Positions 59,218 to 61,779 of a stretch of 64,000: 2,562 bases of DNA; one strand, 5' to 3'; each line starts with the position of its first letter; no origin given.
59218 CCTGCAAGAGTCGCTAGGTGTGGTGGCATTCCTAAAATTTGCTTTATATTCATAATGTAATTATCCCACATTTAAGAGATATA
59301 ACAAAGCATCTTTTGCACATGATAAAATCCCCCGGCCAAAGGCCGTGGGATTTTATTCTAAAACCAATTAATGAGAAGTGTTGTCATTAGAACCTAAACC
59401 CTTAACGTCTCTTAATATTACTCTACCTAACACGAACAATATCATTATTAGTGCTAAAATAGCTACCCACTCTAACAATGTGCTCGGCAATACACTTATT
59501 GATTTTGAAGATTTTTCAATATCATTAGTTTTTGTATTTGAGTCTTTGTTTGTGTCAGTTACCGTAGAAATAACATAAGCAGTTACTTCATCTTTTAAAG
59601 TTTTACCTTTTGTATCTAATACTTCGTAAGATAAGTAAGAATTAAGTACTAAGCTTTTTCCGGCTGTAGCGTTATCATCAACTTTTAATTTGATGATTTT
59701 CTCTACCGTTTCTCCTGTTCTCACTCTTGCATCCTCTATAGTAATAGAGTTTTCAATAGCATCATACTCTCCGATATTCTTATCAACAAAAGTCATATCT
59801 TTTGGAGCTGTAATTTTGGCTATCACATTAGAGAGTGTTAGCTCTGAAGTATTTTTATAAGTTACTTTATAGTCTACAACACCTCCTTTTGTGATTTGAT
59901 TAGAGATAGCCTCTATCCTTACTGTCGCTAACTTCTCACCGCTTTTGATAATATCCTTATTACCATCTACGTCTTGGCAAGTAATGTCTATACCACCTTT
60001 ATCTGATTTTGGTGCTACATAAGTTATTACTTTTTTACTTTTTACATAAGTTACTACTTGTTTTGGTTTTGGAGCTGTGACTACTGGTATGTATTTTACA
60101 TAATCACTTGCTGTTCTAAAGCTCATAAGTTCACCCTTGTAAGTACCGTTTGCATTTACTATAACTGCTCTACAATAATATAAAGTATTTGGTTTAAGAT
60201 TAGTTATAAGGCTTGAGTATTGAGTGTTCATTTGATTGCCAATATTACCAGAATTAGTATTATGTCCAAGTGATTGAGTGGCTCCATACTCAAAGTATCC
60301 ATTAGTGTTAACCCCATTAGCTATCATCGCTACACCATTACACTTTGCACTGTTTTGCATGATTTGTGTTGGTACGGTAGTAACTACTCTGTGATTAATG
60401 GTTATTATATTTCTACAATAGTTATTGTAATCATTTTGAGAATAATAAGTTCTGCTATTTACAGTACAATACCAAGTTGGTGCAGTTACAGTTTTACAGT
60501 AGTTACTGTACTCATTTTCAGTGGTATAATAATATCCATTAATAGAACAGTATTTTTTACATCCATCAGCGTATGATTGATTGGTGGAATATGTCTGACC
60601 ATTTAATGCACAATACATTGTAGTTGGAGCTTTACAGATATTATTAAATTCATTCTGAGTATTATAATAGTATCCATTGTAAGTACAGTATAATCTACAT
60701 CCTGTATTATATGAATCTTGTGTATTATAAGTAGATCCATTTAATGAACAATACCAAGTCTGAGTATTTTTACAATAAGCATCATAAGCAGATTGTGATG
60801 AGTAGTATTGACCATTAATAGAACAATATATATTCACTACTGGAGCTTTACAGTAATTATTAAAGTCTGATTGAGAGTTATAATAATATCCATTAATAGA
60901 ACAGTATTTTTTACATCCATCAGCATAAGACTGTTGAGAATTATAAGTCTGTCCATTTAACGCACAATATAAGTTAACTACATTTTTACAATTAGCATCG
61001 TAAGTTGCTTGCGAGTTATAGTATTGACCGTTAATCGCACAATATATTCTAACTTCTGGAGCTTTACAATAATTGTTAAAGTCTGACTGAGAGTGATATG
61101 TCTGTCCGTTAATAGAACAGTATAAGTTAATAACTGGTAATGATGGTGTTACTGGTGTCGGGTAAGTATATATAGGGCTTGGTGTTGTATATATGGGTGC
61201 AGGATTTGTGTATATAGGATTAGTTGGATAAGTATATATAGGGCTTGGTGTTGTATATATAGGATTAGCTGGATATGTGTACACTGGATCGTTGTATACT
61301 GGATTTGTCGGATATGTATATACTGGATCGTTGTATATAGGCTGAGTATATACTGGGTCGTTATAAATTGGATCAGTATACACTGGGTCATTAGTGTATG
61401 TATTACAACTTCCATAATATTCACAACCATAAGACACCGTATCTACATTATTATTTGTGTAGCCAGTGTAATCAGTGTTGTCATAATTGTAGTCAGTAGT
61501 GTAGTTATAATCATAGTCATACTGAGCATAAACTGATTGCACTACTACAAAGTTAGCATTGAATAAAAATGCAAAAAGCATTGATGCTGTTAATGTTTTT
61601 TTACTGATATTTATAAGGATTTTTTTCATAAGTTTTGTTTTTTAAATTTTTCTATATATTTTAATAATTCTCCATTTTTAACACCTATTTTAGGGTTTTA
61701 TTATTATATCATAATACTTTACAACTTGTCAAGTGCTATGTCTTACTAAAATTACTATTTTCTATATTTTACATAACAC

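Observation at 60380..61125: Ten tandem 2-Cys ~24-aa repeats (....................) with a 3-unit super-period, a possibly novel disulfide-stabilised module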

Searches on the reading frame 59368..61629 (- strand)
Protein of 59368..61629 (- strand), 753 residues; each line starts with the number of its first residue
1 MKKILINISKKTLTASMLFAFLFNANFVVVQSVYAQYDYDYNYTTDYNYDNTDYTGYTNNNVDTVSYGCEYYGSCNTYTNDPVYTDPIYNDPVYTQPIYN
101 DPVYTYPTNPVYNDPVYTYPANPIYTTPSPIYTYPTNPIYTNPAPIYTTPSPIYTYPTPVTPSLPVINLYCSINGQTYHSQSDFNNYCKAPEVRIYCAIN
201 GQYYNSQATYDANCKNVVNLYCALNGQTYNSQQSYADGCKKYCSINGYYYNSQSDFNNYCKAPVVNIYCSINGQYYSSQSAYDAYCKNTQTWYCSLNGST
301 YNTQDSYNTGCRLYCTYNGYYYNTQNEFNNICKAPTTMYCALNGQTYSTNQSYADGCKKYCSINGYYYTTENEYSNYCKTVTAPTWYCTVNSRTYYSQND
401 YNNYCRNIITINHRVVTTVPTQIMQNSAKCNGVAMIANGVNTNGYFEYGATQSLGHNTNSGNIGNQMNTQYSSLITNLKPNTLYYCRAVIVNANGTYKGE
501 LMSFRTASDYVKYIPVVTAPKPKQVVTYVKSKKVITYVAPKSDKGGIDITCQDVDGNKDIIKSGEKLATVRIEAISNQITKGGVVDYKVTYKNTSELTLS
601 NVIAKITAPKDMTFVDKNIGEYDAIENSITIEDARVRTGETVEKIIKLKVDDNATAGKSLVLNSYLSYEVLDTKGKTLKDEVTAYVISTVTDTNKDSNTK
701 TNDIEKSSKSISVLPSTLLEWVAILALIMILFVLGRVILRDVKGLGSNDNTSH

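Call 5: search_protein_families(library=pfam, proteins=[window:59368-61629:-], max_evalue=1)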
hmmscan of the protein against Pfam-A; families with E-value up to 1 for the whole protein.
window:59368-61629:- (753 aa): 0 families

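Call 15: search_protein_families(library=ncbifam, proteins=[window:59368-61629:-], max_evalue=10)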
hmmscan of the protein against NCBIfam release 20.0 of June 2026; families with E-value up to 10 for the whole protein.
window:59368-61629:- (753 aa): 0 families

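Call 26: find_encoding_contigs(protein=window:59368-61629:-, flank=10000, max_places=4)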
Protein window:59368-61629:- (753 aa): 2 contigs read that carry it; 2 places shown.
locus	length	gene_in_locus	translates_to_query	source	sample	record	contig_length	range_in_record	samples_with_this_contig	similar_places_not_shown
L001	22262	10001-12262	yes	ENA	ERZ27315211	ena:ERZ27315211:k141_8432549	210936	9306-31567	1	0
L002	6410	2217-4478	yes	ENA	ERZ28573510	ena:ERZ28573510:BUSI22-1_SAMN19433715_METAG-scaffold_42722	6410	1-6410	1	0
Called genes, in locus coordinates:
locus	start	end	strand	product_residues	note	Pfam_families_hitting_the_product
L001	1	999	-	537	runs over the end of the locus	PF17764:PriA_3primeBD (faint)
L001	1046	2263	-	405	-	PF07690:MFS_1, PF00083:Sugar_tr, PF12832:MFS_1_like, PF05977:MFS_3 (weak)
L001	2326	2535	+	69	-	PF10013:DUF2256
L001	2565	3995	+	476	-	PF04244:DPRP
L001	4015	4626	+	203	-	-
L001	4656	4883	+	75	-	-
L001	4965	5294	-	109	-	-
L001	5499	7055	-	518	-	-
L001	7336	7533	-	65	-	-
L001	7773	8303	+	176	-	-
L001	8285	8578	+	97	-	-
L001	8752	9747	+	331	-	-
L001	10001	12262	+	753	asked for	-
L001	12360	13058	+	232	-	-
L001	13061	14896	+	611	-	-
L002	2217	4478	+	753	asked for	-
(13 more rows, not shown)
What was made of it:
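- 59368..61629 (-): CDS of the 753-aa surface protein that contains the repeat (stop codon included). The exact protein is found on two independent metagenome contigs (call 26).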

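Call 45: find_related_loci(query=A6, collection=genome_contigs, flank=6000)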
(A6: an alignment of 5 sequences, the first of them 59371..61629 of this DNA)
Query A6 (753 aa) in genome_contigs; peptide patterns used: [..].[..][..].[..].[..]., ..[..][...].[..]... (x = any residue, [..] = any of these).
27 stretches matched a pattern; 7 encode a relative of the query (tblastn E <= 1e-3); 7 distinct loci.
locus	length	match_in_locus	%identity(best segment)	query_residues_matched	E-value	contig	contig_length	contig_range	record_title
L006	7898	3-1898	85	148-753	0e+0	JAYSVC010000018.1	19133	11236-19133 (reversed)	MAG: bacterium isolate GFS_12699 GFS_12699_17, whole genome shotgun sequence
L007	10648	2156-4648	57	5-750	0e+0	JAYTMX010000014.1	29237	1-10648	MAG: bacterium isolate GFS_3829 GFS_3829_13, whole genome shotgun sequence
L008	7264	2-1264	52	167-744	2e-135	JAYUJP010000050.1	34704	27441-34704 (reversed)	MAG: bacterium isolate GFS_9019 GFS_9019_50, whole genome shotgun sequence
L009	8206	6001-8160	41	1-753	1e-134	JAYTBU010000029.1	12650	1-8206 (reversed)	MAG: bacterium isolate GFS_14393 GFS_14393_28, whole genome shotgun sequence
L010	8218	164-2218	44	3-753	7e-115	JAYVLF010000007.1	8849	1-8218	MAG: Candidatus Paceibacterota bacterium isolate GL54_UP_metabat_24 GL54_UP_metabat_24_6, whole genome shotgun sequence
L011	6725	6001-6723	45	2-371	8e-47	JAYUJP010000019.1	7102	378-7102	MAG: bacterium isolate GFS_9019 GFS_9019_18, whole genome shotgun sequence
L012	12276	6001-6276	49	191-409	6e-10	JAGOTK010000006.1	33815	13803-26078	MAG: Candidatus Paceibacterota bacterium isolate Gw_Eff_bin_405 Gw_Eff_2347_length_33815_cov_22.962776, whole genome sho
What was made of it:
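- Tried and rejected: It was not pursued: there is no supporting evidence, and a relative also comes from a MAG labelled Gw_Eff (call 45).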

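Call 61: list_cluster_members(proteins=[window:59371-61629:-, P0005, P0006, P0007, P0016, P0008, P0015, P0017, P0019, P0012])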
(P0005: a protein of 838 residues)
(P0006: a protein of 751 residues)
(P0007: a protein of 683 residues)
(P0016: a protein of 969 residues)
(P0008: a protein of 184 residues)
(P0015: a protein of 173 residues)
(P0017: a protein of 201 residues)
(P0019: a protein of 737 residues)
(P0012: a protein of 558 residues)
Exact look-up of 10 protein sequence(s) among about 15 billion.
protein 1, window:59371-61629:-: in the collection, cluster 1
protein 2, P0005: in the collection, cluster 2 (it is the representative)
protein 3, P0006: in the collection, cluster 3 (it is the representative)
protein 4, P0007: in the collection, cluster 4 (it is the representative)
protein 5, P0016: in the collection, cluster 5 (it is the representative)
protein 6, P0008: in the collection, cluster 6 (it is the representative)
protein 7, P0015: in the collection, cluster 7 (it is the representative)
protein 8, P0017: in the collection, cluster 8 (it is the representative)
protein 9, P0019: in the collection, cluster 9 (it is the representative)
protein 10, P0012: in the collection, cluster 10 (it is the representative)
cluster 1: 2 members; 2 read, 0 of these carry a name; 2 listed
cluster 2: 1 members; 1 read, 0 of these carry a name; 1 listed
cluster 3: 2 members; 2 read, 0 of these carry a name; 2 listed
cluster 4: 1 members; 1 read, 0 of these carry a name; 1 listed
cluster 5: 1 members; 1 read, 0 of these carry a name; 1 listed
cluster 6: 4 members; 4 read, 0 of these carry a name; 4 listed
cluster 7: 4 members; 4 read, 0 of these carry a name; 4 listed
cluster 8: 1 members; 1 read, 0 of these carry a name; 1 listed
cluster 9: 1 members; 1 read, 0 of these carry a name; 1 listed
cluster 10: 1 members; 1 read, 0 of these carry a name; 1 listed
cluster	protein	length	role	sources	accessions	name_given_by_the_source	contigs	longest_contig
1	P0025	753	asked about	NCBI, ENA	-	-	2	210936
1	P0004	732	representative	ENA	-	-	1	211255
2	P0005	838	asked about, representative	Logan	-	-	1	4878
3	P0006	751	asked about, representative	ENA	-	-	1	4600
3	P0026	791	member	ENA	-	-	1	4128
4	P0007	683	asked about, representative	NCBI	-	-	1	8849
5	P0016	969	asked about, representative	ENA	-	-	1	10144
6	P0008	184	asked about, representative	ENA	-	-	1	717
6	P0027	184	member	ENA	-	-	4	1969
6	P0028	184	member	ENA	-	-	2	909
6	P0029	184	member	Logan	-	-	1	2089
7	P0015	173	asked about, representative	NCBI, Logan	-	-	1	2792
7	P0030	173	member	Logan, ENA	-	-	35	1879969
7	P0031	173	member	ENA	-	-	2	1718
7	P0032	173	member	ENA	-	-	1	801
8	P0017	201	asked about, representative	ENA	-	-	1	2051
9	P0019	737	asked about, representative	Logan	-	-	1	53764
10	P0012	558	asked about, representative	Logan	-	-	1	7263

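Call 62: find_encoding_contigs(protein=P0030, flank=5000, max_places=2)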
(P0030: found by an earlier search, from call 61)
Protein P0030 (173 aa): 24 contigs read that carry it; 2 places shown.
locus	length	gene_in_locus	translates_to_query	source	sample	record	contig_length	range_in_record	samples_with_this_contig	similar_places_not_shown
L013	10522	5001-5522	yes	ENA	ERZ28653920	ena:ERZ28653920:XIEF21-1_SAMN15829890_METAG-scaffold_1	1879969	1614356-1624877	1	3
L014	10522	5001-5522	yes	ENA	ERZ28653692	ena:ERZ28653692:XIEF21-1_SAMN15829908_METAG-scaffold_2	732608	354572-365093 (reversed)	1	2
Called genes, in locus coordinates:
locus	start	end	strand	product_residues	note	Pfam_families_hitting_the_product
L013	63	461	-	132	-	PF06803:DUF1232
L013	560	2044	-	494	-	PF08903:DUF1846, PF20921:DUF1846_C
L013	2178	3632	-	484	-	PF07991:KARI_N, PF01450:KARI_C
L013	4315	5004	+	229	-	-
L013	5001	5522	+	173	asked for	-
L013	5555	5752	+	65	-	-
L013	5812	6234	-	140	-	PF10387:DUF2442 (weak)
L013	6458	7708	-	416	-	PF13173:AAA_14, PF13635:DUF4143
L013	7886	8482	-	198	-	PF00561:Abhydrolase_1 (faint), PF12146:Hydrolase_4 (faint)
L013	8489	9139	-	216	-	PF09603:Fib_succ_major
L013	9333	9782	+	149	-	-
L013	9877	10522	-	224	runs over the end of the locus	PF09603:Fib_succ_major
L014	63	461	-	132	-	PF06803:DUF1232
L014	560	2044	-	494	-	PF08903:DUF1846, PF20921:DUF1846_C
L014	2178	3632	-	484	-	PF07991:KARI_N, PF01450:KARI_C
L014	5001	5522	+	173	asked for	-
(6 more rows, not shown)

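Call 66: find_related_loci(query=A6, collection=metagenome_contigs, flank=3000)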
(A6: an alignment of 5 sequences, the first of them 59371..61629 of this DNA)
Query A6 (753 aa) in metagenome_contigs; peptide patterns used: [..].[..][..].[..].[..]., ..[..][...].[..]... (x = any residue, [..] = any of these).
40 stretches matched a pattern; 3 encode a relative of the query (tblastn E <= 1e-3); 3 distinct loci.
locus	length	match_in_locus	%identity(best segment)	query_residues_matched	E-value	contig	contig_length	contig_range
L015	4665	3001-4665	37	2-493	3e-79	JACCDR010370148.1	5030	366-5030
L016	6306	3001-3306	32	218-325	5e-6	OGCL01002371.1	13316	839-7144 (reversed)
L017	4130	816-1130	32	192-406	7e-5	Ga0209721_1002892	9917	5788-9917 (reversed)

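Call 67: find_related_loci(query=A6, collection=viral_contigs, flank=3000)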
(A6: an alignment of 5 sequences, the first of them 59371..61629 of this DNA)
Query A6 (753 aa) in viral_contigs; peptide patterns used: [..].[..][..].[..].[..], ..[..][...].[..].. (x = any residue, [..] = any of these).
53 stretches matched a pattern, but none encodes a relative of the query by tblastn (E <= 1e-3).
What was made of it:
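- Tried and rejected: The full-length orthologue alignment was used instead (calls 45, 66, 67). Viral contigs also gave none (call 67).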

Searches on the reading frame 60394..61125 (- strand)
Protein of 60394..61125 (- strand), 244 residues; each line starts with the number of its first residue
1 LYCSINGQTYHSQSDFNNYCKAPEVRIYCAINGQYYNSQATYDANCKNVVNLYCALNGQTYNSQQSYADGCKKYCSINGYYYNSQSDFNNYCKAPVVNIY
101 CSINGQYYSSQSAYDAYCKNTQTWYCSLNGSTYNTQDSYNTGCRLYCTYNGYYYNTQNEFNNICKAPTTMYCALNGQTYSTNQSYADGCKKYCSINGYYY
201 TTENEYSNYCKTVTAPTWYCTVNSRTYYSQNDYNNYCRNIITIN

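Call 12: find_homologous_proteins(query=window:60394-61125:-, max_evalue=0.001)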
Query seq(244 aa) (244 aa): 3 proteins with E <= 0.001 among 1531 candidates.
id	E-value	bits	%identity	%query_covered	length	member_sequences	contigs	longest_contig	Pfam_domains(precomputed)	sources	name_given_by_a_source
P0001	1.9e-5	43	44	32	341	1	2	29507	PF01471.24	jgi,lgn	jgi:peptidoglycan hydrolase-like protein with peptidoglycan-binding domain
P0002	2.6e-5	42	42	33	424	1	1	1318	PF01471.24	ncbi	-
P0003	4.8e-5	41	45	39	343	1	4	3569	PF01471.24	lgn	-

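Call 14: search_protein_families(library=pfam, proteins=[window:60394-61125:-, P0001, P0002, P0003], max_evalue=10)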
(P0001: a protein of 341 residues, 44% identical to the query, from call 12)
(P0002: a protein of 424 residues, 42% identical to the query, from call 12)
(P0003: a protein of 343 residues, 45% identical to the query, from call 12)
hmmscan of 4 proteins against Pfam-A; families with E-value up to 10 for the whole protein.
seq(244 aa): 4 families
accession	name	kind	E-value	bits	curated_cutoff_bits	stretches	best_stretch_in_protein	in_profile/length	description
PF25262.1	DUF7862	-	0.14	12.6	27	0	90-116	22-47/85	Domain of unknown function (DUF7862)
PF08795.16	DUF1796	-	0.2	11.9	23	1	9-53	62-104/166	Putative papain-like cysteine peptidase (DUF1796)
PF08362.16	TetR_C_3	-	0.22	11.9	25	0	179-214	98-133/143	YcdC-like protein, C-terminal region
PF17454.7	Bee_toxin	-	0.26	11.5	25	1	164-177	30-43/46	Honey bee toxin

P0001 (341 aa): 3 families
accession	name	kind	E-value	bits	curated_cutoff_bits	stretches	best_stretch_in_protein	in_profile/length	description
PF01471.23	PG_binding_1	-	3.7e-10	40.3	23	1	45-99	2-56/57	Putative peptidoglycan binding domain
PF07244.20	POTRA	-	0.2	12.9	21.3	1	31-62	19-54/79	Surface antigen variable number repeat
PF24532.2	FIBL-2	-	4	7.7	27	1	313-322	9-18/30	Fibulin-2 domain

P0002 (424 aa): 6 families
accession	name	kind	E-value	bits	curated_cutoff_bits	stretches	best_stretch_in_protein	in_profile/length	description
PF01471.23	PG_binding_1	-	3.6e-12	46.7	23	1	32-87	3-57/57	Putative peptidoglycan binding domain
PF14670.12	FXa_inhibition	-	0.0083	16.7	33.4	2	287-322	1-31/36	Coagulation Factor Xa inhibitory site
PF09064.16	EGF_Tme5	-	2.2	8.7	22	2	205-233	2-26/34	Thrombomodulin like fifth domain, EGF-like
PF06766.16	Hydrophobin_2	-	3.8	8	24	1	189-227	24-62/65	Fungal hydrophobin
PF12662.13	cEGF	-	7.1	7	26.6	2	227-244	4-19/24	Complement Clr-like EGF-like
PF19019.6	Phlebo_G2_C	-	7.8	6.6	25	1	319-341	6-28/171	Phlebovirus glycoprotein G2 C-terminal domain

P0003 (343 aa): 2 families
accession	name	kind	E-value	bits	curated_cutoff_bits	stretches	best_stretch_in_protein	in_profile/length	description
PF01471.23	PG_binding_1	-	8.4e-11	42.3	23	1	45-99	2-56/57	Putative peptidoglycan binding domain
PF07244.20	POTRA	-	0.18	12.9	21.3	1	31-62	19-54/79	Surface antigen variable number repeat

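Call 15: search_protein_families(library=ncbifam, proteins=[P0002], max_evalue=10)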
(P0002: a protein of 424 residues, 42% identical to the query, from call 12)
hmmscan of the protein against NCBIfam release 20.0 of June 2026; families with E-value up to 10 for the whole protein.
P0002 (424 aa): 2 families
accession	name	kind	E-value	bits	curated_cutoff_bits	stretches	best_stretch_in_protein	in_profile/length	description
TIGR02869.1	spore_SleB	equivalog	1.1e-06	28.6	236.5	1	31-89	13-70/201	spore cortex-lytic enzyme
TIGR03979.1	His_Ser_Rich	equivalog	0.0034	17.4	121.65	1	30-75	130-175/190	His-Xaa-Ser repeat protein HxsA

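Call 27: find_encoding_contigs(protein=P0001, flank=8000, max_places=3)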
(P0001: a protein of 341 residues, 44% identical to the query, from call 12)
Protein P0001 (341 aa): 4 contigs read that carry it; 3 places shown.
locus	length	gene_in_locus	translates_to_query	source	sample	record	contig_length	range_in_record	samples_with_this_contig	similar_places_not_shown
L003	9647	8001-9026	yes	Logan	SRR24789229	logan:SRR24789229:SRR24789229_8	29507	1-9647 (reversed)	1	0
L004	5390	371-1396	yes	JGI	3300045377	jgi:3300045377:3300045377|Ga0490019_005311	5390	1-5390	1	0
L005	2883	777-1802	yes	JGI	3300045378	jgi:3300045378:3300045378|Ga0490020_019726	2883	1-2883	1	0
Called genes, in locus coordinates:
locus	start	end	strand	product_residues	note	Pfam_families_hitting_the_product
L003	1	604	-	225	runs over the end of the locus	PF00005:ABC_tran, PF13304:AAA_21 (faint)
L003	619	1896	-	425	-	PF12704:MacB_PCD, PF02687:FtsX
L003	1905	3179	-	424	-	PF25990:Beta-barrel_YknX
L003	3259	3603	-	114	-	-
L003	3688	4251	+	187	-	PF02600:DsbB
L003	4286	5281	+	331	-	-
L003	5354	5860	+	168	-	-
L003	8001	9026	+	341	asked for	PF01471:PG_binding_1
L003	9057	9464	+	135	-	-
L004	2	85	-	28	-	?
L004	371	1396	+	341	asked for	PF01471:PG_binding_1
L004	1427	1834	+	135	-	-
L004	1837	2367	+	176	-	-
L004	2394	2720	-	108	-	-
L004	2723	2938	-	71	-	-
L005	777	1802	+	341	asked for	PF01471:PG_binding_1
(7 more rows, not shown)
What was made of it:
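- A DsbB gene lies 4 kb from the P0001 gene (call 27).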

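Call 59: search_dna_similar(query=window:60394-61125:-, collection=plasmids, mode=protein, max_evalue=0.01, max_rows=10)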
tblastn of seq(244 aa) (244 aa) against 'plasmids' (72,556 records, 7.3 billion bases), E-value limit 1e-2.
No match.
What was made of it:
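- Closest known: Cys-rich region of TraN. Different: Annotated plasmids gave no tblastn match to the array (call 59).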

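Call 60: search_dna_similar(query=window:60394-61125:-, collection=phages, mode=protein, max_evalue=0.01, max_rows=10)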
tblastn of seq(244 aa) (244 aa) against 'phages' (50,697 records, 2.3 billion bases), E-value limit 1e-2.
No match.
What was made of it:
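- Tried and rejected: tblastn of the array against annotated plasmids and phages gave no match (calls 59, 60).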

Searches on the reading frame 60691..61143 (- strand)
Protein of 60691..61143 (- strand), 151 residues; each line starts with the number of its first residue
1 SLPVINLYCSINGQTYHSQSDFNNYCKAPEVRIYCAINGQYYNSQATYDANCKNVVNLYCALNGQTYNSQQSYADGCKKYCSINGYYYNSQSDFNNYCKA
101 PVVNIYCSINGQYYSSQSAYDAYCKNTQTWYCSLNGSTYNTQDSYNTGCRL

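Call 31: predict_structure(protein=window:60691-61143:-)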
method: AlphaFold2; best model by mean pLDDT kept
length: 151 residues; sequences in the alignment: 1
mean_pLDDT: 49.9   pTM: 0.28
mean pLDDT of the five models: 49.9, 46.6, 43.4, 42.7, 32.1
residues with pLDDT >= 90: 0; 70-90: 1; 50-70: 80; < 50: 70
segments of 3 or more residues with pLDDT < 50: 1-7, 28-33, 52-87, 93-103, 149-151
pLDDT, mean of each block of 10 residues (from residue 1): 45 56 50 49 52 42 35 36 45 47 56 61 63 58 53 44
secondary structure, 60 per line:
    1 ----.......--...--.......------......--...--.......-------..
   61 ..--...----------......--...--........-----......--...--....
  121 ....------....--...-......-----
elements in order: E5-11 E14-16 H19-25 E32-37 E40-42 H45-51 E59-62 E65-67 E78-83 E86-88 H91-98 E104-109 E112-114 H117-124 E131-134 E137-139 H141-146
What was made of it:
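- A single-sequence model gives the same secondary structure (call 31).
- Tried and rejected: The single-sequence AF2 model of six units had low confidence (pLDDT 50; call 31).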
